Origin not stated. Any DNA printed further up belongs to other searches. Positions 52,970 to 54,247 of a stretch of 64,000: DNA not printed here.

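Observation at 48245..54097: Type-IV-pilus-like locus with Zn-finger-bearing secretion ATPase, split TadC-like platform protein, pilin candidate and an adjacent divergent TFB paralogue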

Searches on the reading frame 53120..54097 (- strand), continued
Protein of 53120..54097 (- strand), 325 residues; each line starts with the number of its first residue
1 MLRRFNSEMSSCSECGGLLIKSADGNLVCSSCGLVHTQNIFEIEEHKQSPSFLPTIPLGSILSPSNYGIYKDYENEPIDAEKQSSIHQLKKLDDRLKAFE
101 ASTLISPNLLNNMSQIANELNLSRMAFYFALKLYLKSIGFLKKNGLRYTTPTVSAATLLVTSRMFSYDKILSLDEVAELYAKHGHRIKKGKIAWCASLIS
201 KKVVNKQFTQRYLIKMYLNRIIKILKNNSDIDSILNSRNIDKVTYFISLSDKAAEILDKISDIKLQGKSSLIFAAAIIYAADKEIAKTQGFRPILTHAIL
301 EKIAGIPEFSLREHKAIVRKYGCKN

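Call 106: find_related_loci(query=A16, collection=metagenome_contigs, flank=10000)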
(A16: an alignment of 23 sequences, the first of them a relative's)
Query A16 (341 aa) in metagenome_contigs; peptide patterns used: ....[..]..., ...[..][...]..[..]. (x = any residue, [..] = any of these).
307 stretches matched a pattern; 147 encode a relative of the query (tblastn E <= 1e-3); the best 80 are kept; 80 distinct loci.
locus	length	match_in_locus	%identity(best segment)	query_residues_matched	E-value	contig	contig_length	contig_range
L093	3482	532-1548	84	1-338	0e+0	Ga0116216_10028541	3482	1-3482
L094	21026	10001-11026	83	1-341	0e+0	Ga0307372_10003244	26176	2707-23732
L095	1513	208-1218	81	1-337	0e+0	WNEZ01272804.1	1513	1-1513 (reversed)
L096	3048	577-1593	81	1-338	0e+0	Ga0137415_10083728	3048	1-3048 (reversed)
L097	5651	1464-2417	84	1-317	0e+0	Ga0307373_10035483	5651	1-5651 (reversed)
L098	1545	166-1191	78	1-341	0e+0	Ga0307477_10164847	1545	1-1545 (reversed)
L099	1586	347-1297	82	1-318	0e+0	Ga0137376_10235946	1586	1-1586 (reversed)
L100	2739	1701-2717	77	1-339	0e+0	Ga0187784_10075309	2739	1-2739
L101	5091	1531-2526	79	1-332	5e-180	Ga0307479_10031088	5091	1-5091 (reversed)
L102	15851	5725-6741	78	1-339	3e-173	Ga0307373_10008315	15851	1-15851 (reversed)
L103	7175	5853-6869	78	1-339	7e-174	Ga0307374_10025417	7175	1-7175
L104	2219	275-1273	80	1-332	0e+0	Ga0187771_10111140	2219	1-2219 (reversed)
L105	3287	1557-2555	75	1-337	2e-178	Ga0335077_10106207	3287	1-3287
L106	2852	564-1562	75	1-337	4e-180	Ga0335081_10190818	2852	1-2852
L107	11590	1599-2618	74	1-341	1e-167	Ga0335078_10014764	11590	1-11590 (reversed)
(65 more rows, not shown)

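Call 116: search_protein_families(library=padloc, proteins=[window:53120-54097:-, L091:14168-15955:+], max_evalue=0.001)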
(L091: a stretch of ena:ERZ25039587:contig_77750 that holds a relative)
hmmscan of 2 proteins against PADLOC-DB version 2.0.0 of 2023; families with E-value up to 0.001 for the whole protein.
window:53120-54097:- (325 aa): 0 families

L091:14168-15955:+ (595 aa): 15 families
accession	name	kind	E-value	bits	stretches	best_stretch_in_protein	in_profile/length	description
PDLC04140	mad8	-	1.3e-17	62.3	1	257-570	26-293/314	mads_8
PDLC04105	HerA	-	1.2e-15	55.1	2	231-304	140-213/576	-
PDLC04106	HerA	-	1.3e-14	51.7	1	445-577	490-629/667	-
PDLC04103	HerA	-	2.2e-13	47.4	2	493-577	472-557/579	-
PDLC04100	HerA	-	5.8e-13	46.4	2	489-577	467-556/580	-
PDLC02185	HerA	-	1.3e-12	45.3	2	464-577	444-562/585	-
PDLC04097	HerA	-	2.1e-11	41.2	1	432-578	437-594/618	-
PDLC04102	HerA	-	6.5e-10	36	1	446-577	483-620/654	-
PDLC01055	HerA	-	1.1e-09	35.6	1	248-301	147-202/532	Type III coevolved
PDLC04107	HerA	-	3.8e-07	27.4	1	258-307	169-220/306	-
PDLC04098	HerA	-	5.9e-07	26.4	0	259-281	175-197/686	-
PDLC04099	HerA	-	2.6e-06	24.9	1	258-300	169-212/214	-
PDLC04101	HerA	-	3.5e-06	24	1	258-305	168-216/400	-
PDLC02188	HerA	-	2.4e-05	21.4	0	490-578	455-544/578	-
PDLC04104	HerA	-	0.00018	18.4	1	448-563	200-323/379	-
